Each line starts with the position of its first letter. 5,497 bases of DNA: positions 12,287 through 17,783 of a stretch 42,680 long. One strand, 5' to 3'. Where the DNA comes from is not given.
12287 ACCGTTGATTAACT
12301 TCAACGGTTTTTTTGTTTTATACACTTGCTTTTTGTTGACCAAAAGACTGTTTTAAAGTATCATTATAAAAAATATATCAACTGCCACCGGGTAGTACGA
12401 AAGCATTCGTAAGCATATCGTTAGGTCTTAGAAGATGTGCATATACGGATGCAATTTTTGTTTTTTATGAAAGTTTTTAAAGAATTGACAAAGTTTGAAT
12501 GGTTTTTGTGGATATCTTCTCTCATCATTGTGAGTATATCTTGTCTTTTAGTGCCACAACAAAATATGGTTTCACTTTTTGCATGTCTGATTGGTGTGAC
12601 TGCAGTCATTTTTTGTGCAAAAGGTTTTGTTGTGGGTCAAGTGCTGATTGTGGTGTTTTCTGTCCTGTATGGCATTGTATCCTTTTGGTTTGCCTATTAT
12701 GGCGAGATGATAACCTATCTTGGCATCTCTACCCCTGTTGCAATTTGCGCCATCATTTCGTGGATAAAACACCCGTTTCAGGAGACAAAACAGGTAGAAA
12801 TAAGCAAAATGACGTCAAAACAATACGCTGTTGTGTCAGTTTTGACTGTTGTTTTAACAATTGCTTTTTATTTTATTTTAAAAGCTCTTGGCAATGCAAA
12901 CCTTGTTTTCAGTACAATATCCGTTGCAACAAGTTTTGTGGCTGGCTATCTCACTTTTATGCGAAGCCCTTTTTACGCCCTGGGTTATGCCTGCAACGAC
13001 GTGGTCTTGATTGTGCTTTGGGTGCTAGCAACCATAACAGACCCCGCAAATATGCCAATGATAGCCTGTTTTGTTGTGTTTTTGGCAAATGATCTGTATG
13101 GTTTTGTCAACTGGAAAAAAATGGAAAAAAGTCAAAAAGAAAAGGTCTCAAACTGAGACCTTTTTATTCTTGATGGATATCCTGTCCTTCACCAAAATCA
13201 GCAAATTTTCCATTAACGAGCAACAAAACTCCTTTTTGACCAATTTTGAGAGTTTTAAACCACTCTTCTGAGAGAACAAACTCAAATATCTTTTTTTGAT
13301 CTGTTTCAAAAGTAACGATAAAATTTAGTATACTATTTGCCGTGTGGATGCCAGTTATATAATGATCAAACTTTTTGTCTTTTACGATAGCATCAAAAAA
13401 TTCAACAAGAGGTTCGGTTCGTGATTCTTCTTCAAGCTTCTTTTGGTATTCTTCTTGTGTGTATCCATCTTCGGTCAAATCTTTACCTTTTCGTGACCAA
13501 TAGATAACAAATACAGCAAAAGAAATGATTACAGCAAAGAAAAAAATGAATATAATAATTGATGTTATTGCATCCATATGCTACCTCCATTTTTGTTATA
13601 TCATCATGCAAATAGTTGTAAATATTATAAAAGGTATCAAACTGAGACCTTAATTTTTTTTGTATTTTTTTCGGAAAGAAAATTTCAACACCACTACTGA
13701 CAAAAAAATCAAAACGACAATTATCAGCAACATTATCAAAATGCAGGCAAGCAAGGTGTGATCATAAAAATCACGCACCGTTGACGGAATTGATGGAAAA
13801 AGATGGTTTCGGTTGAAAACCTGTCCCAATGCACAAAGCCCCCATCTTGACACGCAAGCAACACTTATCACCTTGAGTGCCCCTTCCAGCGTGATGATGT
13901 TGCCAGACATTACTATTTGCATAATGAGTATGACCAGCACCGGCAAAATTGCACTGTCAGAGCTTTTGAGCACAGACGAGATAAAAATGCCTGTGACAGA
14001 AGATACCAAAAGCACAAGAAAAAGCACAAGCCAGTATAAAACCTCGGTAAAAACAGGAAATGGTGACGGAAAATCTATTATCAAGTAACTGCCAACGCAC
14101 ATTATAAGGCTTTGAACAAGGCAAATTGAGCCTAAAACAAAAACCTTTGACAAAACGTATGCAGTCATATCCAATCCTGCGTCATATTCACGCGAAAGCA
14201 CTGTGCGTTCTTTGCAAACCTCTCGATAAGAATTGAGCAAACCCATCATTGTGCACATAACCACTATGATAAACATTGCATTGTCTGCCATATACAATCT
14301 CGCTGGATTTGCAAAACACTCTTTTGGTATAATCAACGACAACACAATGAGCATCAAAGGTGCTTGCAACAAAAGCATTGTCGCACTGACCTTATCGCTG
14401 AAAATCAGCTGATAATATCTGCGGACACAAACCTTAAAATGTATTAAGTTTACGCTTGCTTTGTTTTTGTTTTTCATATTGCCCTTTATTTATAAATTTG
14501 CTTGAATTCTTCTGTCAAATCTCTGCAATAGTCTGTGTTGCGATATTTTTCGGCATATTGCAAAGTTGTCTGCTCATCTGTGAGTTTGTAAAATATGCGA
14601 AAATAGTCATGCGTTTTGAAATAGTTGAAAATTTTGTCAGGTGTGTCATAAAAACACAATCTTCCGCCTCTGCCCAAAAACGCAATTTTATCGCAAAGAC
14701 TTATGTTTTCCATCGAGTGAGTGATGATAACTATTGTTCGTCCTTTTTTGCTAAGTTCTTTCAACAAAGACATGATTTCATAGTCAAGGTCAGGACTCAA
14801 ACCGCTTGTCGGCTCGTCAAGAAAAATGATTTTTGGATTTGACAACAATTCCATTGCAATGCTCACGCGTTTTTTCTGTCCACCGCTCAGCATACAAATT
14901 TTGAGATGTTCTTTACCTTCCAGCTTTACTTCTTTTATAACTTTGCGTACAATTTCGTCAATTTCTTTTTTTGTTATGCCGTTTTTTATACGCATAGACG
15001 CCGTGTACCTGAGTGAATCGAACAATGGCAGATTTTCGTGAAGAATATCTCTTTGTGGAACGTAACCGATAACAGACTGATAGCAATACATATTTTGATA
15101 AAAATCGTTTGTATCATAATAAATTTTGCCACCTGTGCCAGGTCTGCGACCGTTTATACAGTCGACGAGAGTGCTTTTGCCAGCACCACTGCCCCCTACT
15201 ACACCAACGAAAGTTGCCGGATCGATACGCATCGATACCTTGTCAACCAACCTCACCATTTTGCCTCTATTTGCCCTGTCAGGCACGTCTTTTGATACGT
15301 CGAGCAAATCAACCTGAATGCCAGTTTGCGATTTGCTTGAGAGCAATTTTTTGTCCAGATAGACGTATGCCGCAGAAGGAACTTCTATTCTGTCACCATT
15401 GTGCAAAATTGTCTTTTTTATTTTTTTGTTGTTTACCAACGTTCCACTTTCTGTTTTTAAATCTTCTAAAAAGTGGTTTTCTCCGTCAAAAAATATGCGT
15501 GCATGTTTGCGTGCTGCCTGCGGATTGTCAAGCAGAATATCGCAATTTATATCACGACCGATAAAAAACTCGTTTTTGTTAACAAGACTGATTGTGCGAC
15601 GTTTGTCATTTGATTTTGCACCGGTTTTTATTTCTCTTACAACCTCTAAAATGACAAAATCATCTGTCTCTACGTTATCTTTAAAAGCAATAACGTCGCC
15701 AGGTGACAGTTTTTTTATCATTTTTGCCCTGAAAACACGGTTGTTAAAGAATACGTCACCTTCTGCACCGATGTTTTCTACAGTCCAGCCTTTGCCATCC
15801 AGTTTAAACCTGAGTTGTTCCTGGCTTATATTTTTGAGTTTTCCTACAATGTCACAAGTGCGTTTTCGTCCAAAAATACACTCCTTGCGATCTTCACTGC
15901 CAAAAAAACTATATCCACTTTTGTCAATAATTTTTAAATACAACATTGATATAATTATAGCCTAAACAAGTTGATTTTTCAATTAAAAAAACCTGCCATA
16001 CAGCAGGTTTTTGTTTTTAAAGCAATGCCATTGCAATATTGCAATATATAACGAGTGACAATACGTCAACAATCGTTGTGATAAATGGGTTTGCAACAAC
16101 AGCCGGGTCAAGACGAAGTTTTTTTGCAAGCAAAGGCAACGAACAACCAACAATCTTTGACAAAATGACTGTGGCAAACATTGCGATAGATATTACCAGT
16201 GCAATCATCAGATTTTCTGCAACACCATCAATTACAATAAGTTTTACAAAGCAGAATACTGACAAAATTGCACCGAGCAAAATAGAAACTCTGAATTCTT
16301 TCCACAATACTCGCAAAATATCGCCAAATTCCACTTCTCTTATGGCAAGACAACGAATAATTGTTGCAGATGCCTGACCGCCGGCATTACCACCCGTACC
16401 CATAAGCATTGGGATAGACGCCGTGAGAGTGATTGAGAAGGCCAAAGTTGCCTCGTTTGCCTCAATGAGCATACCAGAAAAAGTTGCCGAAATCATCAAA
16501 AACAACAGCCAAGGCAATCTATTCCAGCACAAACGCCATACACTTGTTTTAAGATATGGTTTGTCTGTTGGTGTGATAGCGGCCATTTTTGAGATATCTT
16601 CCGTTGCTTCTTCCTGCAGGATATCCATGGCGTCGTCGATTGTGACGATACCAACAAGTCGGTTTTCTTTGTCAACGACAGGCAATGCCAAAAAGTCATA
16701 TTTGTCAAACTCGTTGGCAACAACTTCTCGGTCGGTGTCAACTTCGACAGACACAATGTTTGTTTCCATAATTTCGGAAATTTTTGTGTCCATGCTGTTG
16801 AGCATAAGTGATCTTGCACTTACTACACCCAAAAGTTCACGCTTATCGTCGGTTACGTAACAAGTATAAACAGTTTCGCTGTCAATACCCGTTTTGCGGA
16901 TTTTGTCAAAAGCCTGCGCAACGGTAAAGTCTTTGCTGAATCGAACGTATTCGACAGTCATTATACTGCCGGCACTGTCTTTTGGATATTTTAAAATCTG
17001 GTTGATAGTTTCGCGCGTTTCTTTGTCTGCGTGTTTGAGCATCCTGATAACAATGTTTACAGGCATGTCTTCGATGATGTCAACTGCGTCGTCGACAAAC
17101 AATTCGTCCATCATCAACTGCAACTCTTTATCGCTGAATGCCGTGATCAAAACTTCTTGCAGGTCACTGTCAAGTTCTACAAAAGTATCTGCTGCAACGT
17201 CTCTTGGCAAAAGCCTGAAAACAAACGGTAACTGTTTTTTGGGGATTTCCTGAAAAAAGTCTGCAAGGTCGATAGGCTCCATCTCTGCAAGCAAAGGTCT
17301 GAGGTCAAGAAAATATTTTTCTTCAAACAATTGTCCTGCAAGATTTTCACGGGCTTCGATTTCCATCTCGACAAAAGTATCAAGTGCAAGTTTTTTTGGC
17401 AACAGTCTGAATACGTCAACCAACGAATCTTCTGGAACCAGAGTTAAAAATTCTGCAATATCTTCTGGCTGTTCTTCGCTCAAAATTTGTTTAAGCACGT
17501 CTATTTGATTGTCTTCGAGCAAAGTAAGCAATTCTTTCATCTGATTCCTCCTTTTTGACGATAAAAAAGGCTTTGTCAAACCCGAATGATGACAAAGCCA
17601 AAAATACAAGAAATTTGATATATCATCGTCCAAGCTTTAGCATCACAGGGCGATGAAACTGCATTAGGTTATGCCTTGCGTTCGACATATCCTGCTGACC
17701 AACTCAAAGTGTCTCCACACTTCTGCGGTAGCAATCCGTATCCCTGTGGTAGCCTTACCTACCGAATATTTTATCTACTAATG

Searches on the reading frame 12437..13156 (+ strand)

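Call 31: search_protein_families(library=pfam, proteins=[window:12437-13156:+], max_evalue=0.00001)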
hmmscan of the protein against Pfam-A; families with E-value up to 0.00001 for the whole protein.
window:12437-13156:+ (239 aa): 1 family
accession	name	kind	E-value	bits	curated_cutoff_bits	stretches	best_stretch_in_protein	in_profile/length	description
PF04973.17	NMN_transporter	-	1e-27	97.6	27.3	1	44-228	2-175/175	Nicotinamide mononucleotide transporter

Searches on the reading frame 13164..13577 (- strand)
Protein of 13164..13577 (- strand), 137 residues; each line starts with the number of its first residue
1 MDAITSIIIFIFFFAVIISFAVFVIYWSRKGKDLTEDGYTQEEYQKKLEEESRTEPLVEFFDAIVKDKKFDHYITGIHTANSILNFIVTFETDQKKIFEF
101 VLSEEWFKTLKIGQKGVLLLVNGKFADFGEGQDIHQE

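Call 31: search_protein_families(library=pfam, proteins=[window:13164-13577:-], max_evalue=0.00001)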
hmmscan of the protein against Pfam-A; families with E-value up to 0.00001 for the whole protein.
window:13164-13577:- (137 aa): 1 family
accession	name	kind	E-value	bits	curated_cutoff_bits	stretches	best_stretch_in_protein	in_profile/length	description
PF10694.14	DUF2500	-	1.9e-07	31.9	33.5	1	8-128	2-101/102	Protein of unknown function (DUF2500)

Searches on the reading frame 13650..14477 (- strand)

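Call 31: search_protein_families(library=pfam, proteins=[window:13650-14477:-], max_evalue=0.00001)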
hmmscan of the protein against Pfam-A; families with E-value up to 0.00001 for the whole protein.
window:13650-14477:- (275 aa): 1 family
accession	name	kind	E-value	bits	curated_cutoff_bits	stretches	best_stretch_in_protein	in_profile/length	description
PF01061.29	ABC2_membrane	-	6.8e-19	68.7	26.9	1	14-198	3-184/211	ABC-2 type transporter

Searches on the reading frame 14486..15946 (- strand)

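Call 31: search_protein_families(library=pfam, proteins=[window:14486-15946:-], max_evalue=0.00001)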
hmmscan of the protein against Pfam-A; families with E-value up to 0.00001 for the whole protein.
window:14486-15946:- (486 aa): 4 families
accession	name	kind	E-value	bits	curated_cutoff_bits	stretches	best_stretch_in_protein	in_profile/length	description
PF00005.33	ABC_tran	-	5.1e-27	95.6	25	1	235-381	2-137/137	ABC transporter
PF00498.31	FHA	-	1.3e-26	93.2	20.7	2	128-188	2-65/67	FHA domain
PF16697.10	Yop-YscD_cpl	-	5.7e-19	68.6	33.2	1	122-189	14-83/94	Inner membrane component of T3SS, cytoplasmic domain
PF13304.12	AAA_21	-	7.2e-11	43.1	27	1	356-412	241-300/304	AAA domain, putative AbiEii toxin, Type IV TA system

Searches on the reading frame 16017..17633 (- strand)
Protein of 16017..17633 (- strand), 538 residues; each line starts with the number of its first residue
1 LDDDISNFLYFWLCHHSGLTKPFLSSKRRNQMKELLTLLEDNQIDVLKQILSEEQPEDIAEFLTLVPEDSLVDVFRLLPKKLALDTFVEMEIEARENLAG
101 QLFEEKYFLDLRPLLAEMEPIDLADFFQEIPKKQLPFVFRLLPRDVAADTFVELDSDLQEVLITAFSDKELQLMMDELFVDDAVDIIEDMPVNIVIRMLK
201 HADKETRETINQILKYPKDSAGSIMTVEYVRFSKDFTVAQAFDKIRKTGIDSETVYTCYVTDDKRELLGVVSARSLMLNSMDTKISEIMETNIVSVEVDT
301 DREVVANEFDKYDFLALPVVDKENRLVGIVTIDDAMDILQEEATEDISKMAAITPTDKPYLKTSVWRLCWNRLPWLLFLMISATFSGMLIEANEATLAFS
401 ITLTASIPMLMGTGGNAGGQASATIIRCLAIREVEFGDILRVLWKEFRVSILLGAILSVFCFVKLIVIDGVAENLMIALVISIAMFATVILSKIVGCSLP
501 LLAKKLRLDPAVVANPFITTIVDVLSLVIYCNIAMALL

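Call 31: search_protein_families(library=pfam, proteins=[window:16017-17633:-], max_evalue=0.00001)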
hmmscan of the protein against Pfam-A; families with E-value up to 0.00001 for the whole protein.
window:16017-17633:- (538 aa): 3 families
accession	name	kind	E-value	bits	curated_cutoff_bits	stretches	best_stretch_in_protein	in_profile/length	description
PF01769.21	MgtE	-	3.6e-36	124.6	27.6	1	407-532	1-124/125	Divalent cation transporter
PF03448.22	MgtE_N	-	6.3e-33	113.8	25.9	2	118-219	1-102/102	MgtE intracellular N domain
PF00571.33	CBS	-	8.2e-18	64.9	24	1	285-340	1-56/57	CBS domain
